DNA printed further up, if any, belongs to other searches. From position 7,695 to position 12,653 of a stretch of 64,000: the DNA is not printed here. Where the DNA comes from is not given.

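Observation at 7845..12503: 1552-aa single-chain biotin-dependent carboxylase with domain order CT-alpha, CT-beta, BC, BCCP (reverse of eukaryotic ACC)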

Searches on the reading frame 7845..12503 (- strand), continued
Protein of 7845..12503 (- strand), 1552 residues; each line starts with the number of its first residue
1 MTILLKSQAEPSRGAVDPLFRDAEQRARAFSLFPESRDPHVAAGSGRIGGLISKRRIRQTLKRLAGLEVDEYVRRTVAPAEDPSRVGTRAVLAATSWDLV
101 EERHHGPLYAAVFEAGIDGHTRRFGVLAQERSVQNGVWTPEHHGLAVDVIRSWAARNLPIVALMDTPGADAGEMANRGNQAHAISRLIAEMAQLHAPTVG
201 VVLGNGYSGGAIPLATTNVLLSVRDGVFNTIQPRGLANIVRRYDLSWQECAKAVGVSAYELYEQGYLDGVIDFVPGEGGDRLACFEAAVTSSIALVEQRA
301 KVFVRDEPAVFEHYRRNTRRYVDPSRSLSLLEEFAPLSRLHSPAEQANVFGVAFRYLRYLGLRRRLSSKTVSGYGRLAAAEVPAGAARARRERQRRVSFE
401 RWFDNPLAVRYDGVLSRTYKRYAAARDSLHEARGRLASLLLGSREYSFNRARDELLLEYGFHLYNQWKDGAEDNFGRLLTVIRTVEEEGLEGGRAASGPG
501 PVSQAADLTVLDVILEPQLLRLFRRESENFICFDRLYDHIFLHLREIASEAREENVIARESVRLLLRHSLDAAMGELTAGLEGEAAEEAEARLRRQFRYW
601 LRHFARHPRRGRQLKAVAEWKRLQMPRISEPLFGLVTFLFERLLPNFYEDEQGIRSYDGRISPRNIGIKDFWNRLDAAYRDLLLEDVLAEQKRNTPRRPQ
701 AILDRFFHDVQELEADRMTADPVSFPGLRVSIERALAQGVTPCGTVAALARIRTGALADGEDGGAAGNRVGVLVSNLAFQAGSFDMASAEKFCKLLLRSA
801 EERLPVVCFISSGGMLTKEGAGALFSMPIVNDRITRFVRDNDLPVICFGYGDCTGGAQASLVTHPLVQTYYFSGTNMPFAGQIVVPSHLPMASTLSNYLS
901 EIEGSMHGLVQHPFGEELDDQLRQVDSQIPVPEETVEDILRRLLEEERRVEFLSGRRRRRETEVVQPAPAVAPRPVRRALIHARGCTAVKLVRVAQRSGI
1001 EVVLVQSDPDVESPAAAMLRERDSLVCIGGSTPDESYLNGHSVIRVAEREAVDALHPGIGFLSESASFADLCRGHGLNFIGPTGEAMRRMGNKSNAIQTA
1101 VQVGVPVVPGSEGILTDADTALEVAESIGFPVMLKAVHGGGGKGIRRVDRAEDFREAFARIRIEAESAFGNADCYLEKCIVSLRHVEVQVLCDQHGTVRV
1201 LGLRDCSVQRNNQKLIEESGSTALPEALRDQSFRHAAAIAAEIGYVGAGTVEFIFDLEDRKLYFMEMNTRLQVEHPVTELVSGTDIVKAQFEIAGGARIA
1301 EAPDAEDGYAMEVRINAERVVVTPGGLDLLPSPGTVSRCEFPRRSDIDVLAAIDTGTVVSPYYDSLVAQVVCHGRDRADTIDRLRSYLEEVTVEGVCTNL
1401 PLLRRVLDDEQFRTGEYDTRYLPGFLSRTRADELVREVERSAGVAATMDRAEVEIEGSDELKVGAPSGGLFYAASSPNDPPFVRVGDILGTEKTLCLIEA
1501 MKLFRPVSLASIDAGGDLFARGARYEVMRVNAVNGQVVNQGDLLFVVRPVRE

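Call 41: search_protein_families(library=pfam, proteins=[L046:8770-9702:-, L048:8892-9824:-, L066:8601-9830:+, L064:9303-9932:-, L052:9397-9906:-, L036:8937-9914:-, L036:14517-15104:+, L053:14559-15575:+, L048:14785-16041:+, L057:14849-16057:-], max_evalue=0.0001)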
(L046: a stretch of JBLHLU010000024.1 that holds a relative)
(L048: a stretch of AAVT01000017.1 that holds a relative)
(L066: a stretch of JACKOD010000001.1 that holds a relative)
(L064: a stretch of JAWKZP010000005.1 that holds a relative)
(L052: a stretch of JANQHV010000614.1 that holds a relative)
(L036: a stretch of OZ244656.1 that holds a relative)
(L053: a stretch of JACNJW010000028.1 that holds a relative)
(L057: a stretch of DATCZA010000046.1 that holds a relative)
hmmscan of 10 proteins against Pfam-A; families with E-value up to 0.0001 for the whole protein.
L046:8770-9702:- (310 aa): 2 families
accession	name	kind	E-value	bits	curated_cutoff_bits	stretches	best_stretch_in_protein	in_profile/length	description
PF03466.25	LysR_substrate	-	5.8e-32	111.2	28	1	88-292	2-208/209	LysR substrate binding domain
PF00126.33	HTH_1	-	1.5e-16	60.6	26.6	1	5-63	2-60/60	Bacterial regulatory helix-turn-helix protein, lysR family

L048:8892-9824:- (310 aa): 3 families
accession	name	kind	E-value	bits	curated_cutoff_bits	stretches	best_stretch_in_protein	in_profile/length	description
PF03466.25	LysR_substrate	-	3.5e-36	125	28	1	88-291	2-207/209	LysR substrate binding domain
PF00126.33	HTH_1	-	8.2e-17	61.3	26.6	1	5-63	2-60/60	Bacterial regulatory helix-turn-helix protein, lysR family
PF25213.1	HVO_A0261_N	-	3.4e-05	24.1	35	1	23-78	31-83/86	HVO_A0261 N-terminal domain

L066:8601-9830:+ (409 aa): 3 families
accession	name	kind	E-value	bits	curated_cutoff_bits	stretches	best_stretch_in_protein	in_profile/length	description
PF12241.14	Enoyl_reductase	-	5.5e-102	340.6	22.1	1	95-330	1-236/236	Trans-2-enoyl-CoA reductase catalytic region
PF12242.14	Eno-Rase_NADH_b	-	1.8e-30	104.9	23.4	1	12-86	2-78/79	NAD(P)H binding domain of trans-2-enoyl-CoA reductase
PF07055.18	Eno-Rase_FAD_bd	-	2.9e-18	66.4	25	1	337-389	2-54/64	Enoyl reductase FAD binding domain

L064:9303-9932:- (209 aa): 1 family
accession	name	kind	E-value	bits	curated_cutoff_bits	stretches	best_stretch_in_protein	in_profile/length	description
PF00994.29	MoCF_biosynth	-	7.8e-30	103.9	26.6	1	49-190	1-142/144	Probable molybdopterin binding domain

L052:9397-9906:- (169 aa): 1 family
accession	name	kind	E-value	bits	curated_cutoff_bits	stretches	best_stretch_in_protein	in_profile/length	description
PF19480.5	DUF6016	-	1.1e-12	49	27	1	7-83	1-76/141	Domain of unknown function (DUF6016)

L036:8937-9914:- (325 aa): 5 families
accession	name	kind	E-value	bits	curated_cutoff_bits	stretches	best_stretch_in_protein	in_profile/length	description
PF13365.12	Trypsin_2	-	2.4e-34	119.6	27.6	1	57-193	1-144/144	Trypsin-like peptidase domain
PF00089.32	Trypsin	-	6.5e-16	59.2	20.6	1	48-211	12-214/220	Trypsin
PF13180.12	PDZ_2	-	4.1e-12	46.7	27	1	252-320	10-78/80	PDZ domain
PF17820.7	PDZ_6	-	1.2e-10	41.3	27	1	258-297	2-41/54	PDZ domain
PF00595.29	PDZ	-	2.5e-05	25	23.2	1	225-291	6-62/81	PDZ domain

L036:14517-15104:+ (195 aa): 1 family
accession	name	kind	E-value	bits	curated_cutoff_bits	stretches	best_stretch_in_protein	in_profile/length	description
PF01641.26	SelR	-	1.6e-39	134.9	24.9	1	73-185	2-116/116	SelR domain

L053:14559-15575:+ (338 aa): 1 family
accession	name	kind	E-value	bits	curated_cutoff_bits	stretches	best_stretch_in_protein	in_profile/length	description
PF00348.22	polyprenyl_synt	-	7.7e-76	255.1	27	1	46-290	2-251/251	Polyprenyl synthetase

L048:14785-16041:+ (418 aa): 1 family
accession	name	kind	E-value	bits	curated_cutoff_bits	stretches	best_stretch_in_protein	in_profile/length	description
PF00067.27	p450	-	4.5e-22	78.9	22.8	1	207-389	218-433/462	Cytochrome P450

L057:14849-16057:- (402 aa): 1 family
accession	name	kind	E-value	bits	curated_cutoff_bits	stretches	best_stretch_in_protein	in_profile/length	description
PF01925.25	TauE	-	1.2e-13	51.7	32.6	1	165-389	2-235/237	Sulfite exporter TauE/SafE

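Call 53: list_cluster_members(proteins=[P0001, P0004, P0017, P0059])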
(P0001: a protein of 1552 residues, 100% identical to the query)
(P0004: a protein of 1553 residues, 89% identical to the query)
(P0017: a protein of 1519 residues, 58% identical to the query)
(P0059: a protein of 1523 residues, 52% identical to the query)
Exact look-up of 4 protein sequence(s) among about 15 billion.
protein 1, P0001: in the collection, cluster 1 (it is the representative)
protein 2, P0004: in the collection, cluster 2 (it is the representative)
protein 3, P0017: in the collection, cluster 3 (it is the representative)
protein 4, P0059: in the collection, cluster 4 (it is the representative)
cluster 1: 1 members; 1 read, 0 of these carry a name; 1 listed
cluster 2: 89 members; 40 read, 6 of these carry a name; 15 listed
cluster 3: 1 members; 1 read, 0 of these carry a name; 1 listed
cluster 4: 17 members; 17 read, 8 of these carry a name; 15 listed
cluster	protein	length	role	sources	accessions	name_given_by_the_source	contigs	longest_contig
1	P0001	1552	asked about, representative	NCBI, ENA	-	-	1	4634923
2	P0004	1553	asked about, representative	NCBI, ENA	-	-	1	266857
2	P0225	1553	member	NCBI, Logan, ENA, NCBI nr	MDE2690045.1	MAG: ATP-grasp domain-containing protein [Acidobacteriota bacterium] | ATP-grasp domain-containing protein [Acidobacteriota bacterium]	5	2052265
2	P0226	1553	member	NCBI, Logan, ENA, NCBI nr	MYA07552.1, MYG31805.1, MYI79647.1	MAG: ATP-grasp domain-containing protein [Holophagales bacterium] | ATP-grasp domain-containing protein [Holophagales bacterium]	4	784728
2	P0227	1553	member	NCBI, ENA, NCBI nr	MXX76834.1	MAG: ATP-grasp domain-containing protein [Holophagales bacterium] | ATP-grasp domain-containing protein [Holophagales bacterium]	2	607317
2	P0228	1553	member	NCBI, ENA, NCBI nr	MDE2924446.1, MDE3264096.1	MAG: ATP-grasp domain-containing protein [Acidobacteriota bacterium] | ATP-grasp domain-containing protein [Acidobacteriota bacterium]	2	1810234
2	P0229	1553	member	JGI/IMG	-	acetyl/propionyl-CoA carboxylase alpha subunit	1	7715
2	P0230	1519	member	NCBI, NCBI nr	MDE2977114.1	MAG: ATP-grasp domain-containing protein, partial [Acidobacteriota bacterium] | ATP-grasp domain-containing protein [Acidobacteriota bacterium]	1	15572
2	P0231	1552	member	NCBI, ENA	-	-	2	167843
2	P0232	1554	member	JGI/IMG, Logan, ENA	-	-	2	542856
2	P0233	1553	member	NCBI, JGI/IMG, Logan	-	-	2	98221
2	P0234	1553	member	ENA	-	-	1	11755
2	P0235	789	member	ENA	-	-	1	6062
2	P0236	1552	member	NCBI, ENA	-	-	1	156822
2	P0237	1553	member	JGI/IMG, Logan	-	-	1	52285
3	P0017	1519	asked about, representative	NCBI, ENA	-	-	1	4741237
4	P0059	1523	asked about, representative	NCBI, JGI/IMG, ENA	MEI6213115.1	MAG: biotin carboxylase N-terminal domain-containing protein [Desulfuromonadales ...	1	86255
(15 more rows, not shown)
